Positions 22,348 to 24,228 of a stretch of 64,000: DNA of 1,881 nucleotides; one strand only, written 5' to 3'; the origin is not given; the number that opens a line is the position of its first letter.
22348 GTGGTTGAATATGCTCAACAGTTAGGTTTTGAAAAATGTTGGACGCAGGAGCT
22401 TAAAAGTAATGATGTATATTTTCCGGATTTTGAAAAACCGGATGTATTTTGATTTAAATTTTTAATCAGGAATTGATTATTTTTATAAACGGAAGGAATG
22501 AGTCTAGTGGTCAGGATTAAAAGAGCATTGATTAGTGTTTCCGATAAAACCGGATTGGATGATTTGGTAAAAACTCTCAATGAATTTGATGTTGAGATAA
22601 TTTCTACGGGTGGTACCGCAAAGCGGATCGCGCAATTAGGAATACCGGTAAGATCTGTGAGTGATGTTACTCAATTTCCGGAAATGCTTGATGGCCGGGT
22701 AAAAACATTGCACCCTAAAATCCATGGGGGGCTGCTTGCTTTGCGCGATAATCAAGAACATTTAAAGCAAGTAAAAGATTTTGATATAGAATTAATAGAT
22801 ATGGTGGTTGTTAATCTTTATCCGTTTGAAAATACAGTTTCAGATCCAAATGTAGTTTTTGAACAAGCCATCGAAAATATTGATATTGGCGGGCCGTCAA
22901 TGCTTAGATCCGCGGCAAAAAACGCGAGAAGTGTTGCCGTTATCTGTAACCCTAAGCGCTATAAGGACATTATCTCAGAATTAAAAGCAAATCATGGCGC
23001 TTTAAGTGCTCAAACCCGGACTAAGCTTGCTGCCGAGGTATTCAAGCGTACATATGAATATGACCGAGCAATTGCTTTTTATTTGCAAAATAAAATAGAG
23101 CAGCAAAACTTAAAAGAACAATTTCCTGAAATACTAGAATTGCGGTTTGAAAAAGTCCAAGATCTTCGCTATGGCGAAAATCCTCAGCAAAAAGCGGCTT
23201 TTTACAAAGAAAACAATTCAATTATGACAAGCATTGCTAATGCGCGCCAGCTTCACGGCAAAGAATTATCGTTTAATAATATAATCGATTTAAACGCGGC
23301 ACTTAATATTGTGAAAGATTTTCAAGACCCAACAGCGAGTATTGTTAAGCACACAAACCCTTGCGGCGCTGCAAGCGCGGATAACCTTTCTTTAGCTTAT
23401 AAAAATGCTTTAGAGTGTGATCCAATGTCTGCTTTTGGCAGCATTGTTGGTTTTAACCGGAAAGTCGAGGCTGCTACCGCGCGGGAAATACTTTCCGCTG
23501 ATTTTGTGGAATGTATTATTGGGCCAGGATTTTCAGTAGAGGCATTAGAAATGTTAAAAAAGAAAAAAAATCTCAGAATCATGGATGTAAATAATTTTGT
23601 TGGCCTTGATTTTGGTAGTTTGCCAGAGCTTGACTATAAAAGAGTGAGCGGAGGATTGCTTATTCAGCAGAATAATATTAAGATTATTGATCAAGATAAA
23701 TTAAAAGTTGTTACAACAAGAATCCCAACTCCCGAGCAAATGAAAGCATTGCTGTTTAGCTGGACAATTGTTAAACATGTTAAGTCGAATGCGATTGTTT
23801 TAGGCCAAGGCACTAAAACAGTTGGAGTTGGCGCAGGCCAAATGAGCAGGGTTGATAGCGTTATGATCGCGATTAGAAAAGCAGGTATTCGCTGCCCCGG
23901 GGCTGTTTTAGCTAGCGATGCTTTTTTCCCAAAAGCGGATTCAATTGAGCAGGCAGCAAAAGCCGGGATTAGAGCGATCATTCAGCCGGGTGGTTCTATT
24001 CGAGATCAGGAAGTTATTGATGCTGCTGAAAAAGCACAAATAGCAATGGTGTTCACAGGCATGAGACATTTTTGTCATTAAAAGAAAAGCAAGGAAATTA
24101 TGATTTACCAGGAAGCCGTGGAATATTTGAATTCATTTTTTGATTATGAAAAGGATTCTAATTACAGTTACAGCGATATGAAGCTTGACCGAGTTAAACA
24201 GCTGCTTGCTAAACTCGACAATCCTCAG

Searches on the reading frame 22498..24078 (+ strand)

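Call 74: search_protein_families(library=pfam, proteins=[window:22498-24078:+], max_evalue=0.1)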
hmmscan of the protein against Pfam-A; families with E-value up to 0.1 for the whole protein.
window:22498-24078:+ (527 aa): 3 families
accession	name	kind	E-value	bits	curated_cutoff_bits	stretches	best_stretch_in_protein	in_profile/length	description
PF01808.24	AICARFT_IMPCHas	-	8.3e-119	397.1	25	1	139-461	1-311/311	AICARFT/IMPCHase bienzyme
PF02142.27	MGS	-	2.2e-22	79.4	24.1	1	20-133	2-93/94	MGS-like domain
PF13380.12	CoA_binding_2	-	0.008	17.1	22.8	0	482-518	71-106/116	CoA binding domain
